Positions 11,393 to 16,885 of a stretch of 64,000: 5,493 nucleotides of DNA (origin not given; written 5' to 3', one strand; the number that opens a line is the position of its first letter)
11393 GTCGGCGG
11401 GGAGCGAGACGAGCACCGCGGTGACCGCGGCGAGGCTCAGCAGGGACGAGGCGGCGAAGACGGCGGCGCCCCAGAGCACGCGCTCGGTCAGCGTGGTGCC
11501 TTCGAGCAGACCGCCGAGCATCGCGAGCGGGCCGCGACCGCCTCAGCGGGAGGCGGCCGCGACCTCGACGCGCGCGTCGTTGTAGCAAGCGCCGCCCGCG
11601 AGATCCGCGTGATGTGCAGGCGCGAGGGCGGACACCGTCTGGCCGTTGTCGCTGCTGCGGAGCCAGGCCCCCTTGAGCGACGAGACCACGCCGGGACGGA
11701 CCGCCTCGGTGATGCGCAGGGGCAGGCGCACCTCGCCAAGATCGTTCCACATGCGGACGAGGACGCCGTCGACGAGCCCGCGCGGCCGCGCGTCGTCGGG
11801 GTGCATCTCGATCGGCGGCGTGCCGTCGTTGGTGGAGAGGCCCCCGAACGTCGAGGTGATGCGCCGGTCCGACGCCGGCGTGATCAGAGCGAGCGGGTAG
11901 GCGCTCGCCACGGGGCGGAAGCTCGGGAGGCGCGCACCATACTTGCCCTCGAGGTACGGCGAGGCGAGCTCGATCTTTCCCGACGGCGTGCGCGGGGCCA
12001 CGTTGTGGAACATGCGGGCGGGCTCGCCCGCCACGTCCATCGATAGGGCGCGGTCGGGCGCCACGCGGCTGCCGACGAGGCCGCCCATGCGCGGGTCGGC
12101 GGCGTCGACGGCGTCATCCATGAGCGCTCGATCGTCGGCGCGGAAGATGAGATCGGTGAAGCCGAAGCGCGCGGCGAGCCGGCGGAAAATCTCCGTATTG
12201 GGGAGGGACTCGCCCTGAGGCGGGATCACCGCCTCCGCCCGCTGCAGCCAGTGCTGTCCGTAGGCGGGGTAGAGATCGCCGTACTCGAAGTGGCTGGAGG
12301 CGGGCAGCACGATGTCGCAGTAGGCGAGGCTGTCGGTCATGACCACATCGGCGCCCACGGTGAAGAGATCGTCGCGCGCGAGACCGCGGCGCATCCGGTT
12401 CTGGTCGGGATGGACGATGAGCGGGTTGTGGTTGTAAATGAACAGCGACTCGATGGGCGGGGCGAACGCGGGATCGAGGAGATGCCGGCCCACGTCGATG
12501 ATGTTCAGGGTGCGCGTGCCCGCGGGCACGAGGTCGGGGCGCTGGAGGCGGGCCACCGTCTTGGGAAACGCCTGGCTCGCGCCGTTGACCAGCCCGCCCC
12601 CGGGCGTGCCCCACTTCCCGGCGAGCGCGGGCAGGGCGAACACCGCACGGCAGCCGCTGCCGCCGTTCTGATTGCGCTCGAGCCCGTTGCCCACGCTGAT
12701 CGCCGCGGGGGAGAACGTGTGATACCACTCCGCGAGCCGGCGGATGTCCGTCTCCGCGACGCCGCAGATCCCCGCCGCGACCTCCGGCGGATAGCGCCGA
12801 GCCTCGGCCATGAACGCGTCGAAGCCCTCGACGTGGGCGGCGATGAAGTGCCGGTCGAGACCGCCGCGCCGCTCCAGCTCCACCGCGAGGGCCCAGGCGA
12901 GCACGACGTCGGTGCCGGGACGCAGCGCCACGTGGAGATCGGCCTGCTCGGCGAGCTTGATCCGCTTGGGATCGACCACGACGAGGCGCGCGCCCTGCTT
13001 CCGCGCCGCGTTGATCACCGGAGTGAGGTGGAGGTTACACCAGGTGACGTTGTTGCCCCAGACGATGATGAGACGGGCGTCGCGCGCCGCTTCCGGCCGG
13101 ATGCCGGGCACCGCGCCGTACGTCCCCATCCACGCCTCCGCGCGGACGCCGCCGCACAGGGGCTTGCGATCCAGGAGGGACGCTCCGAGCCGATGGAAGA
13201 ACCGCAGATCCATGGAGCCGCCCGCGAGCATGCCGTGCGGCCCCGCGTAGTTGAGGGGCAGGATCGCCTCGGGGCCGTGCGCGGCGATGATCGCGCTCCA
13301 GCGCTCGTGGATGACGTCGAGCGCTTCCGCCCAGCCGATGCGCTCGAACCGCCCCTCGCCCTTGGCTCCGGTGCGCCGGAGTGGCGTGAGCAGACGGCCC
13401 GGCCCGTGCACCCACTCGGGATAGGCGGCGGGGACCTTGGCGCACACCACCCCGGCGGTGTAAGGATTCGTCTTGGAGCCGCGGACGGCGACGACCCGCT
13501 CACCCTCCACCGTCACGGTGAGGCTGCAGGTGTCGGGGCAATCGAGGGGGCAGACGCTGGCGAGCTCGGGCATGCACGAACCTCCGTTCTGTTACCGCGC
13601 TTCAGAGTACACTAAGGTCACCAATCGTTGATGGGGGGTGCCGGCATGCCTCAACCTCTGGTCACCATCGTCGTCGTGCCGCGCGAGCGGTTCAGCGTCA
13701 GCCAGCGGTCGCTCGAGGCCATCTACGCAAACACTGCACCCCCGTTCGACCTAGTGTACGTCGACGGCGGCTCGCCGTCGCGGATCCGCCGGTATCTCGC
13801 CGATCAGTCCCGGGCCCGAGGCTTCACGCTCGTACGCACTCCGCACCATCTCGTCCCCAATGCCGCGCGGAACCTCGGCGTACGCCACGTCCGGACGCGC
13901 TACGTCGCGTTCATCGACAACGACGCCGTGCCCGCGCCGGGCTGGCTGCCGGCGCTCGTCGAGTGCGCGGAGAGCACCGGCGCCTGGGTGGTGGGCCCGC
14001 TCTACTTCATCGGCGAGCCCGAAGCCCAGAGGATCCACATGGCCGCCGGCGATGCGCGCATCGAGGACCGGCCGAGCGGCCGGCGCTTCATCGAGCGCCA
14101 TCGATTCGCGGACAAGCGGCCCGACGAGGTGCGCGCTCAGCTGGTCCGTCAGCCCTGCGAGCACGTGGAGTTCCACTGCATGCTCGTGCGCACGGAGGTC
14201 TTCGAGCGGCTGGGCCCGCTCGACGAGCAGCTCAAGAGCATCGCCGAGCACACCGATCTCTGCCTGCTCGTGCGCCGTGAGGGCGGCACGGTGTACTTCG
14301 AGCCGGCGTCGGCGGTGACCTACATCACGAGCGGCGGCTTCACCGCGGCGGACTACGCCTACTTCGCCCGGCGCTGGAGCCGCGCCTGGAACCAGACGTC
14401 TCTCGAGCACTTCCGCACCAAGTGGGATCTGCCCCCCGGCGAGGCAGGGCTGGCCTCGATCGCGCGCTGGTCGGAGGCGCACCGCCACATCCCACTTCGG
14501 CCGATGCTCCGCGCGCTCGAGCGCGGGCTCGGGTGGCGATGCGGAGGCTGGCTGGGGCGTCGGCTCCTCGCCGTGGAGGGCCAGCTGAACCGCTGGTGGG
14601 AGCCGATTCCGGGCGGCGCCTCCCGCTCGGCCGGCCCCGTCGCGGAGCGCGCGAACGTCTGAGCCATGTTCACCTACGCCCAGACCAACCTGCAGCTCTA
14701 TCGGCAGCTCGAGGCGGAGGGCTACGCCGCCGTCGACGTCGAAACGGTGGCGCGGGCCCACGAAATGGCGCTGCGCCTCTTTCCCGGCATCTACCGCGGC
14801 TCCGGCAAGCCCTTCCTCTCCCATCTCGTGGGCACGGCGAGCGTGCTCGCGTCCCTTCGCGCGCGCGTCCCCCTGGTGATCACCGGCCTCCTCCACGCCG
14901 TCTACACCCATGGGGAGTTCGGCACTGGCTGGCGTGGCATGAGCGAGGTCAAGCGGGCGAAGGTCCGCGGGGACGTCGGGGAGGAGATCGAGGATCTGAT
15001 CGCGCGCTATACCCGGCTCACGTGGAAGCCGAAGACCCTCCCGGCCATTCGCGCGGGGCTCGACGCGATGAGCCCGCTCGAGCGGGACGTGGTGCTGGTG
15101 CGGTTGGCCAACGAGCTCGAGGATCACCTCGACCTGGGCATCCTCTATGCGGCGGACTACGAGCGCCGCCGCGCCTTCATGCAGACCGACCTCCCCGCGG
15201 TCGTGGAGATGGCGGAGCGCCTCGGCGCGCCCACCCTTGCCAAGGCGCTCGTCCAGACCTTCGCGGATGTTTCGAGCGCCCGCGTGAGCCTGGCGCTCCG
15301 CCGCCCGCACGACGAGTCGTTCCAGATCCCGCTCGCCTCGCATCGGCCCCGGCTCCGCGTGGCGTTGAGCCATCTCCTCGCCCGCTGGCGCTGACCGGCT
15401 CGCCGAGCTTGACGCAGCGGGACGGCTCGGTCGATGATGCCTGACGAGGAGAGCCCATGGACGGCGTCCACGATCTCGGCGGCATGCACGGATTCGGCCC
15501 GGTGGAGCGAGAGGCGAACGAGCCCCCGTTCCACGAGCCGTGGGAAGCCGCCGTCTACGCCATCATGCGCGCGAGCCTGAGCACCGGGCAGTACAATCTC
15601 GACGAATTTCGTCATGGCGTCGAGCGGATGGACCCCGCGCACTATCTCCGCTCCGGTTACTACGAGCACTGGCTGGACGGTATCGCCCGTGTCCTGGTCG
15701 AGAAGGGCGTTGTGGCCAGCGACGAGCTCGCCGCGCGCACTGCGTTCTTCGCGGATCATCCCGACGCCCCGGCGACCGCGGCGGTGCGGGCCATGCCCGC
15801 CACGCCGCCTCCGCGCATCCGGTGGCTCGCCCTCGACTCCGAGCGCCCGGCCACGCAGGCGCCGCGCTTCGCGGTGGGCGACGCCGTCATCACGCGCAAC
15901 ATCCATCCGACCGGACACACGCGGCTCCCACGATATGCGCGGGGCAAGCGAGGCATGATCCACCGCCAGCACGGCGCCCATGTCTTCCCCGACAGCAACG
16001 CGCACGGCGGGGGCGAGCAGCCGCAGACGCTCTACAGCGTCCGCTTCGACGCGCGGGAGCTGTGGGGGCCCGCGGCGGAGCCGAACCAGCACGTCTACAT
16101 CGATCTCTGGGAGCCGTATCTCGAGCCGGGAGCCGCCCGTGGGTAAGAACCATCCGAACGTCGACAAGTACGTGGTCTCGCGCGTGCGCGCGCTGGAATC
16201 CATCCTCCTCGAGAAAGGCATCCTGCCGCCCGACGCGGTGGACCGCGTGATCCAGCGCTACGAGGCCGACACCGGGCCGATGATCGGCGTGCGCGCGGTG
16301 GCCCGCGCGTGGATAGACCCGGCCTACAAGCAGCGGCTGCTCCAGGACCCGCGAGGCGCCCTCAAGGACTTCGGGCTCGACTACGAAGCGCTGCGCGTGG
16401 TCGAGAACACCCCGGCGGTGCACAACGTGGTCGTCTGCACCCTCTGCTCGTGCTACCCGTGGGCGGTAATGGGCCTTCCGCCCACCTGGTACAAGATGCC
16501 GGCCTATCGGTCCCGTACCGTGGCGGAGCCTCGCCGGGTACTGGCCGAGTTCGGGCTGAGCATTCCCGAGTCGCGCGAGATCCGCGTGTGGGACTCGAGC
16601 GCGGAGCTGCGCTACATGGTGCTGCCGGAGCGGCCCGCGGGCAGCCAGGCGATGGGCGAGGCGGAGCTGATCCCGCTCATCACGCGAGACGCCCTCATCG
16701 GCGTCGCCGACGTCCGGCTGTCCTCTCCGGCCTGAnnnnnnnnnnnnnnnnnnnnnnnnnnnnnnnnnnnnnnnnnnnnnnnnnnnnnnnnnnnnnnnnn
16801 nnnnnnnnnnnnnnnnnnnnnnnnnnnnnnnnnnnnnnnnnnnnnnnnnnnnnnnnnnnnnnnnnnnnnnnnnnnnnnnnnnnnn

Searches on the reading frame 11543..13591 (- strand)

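Call 45: search_protein_families(library=pfam, proteins=[window:11543-13591:-], max_evalue=0.001)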
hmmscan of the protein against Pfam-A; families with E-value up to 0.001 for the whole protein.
window:11543-13591:- (682 aa): 3 families
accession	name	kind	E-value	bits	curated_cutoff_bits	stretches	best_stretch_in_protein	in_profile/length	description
PF00384.28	Molybdopterin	-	1.7e-36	126.4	24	1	66-474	1-352/353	Molybdopterin oxidoreductase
PF01568.27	Molydop_binding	-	2.4e-16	60.2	26.8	1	567-672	1-108/110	Molydopterin dinucleotide binding domain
PF04879.21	Molybdop_Fe4S4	-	1e-09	38.7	22.7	1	11-53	5-46/55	Molybdopterin oxidoreductase Fe4S4 domain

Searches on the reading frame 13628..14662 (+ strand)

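Call 45: search_protein_families(library=pfam, proteins=[window:13628-14662:+], max_evalue=0.001)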
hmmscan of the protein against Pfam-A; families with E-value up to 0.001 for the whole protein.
window:13628-14662:+ (344 aa): 3 families
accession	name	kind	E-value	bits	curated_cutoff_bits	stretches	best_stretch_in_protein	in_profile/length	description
PF00535.33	Glycos_transf_2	-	1.1e-17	64.9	23.3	1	22-195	10-167/168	Glycosyl transferase family 2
PF13641.12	Glyco_tranf_2_3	-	7.8e-11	42.9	27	1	10-235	2-214/230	Glycosyltransferase like family 2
PF10111.15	Glyco_tranf_2_2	-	0.00025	21.1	27.3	0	37-109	27-101/276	Glycosyltransferase like family 2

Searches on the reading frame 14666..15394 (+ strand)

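Call 45: search_protein_families(library=pfam, proteins=[window:14666-15394:+], max_evalue=0.001)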
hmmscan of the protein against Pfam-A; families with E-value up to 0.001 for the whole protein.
window:14666-15394:+ (242 aa): 2 families
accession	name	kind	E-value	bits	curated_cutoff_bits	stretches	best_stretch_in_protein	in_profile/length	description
PF20680.3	DUF6817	-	9.5e-09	35.7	25.2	1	47-116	14-81/85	Domain of unknown function (DUF6817)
PF13328.12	HD_4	-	2.6e-07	30.9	27.2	1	31-124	1-83/156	HD domain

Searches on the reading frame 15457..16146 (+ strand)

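Call 11: search_protein_families(library=pfam, proteins=[window:15457-16146:+], max_evalue=0.01)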
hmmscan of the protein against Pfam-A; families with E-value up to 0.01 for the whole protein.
window:15457-16146:+ (229 aa): 2 families
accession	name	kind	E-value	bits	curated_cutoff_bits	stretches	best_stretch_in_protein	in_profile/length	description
PF21006.2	NHase_beta_N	-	4.3e-42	143.3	21.5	1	1-108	1-108/115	Nitrile hydratase beta subunit, N-terminal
PF02211.21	NHase_beta_C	-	6.3e-40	136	27.7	1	128-224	2-98/98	Nitrile hydratase beta subunit, C-terminal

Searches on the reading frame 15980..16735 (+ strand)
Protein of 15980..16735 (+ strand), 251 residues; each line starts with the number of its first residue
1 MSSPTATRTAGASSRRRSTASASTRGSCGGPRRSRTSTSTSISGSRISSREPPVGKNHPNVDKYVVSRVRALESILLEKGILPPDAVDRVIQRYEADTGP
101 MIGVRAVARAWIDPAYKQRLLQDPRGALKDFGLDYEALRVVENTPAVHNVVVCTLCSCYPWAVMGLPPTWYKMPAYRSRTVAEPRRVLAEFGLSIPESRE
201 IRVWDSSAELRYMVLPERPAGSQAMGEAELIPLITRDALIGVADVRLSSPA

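Call 11: search_protein_families(library=pfam, proteins=[window:15980-16735:+], max_evalue=0.01)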
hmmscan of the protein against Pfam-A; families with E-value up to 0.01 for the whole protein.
window:15980-16735:+ (251 aa): 2 families
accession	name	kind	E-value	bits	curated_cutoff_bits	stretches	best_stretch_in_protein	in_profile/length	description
PF02979.21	NHase_alpha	-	7.4e-78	260.6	27.2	1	66-243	4-184/184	Nitrile hydratase, alpha chain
PF14407.11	Frankia_peptide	-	0.00091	19.9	48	1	107-136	6-37/63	Ribosomally synthesized peptide prototyped by Frankia Franean1_4349.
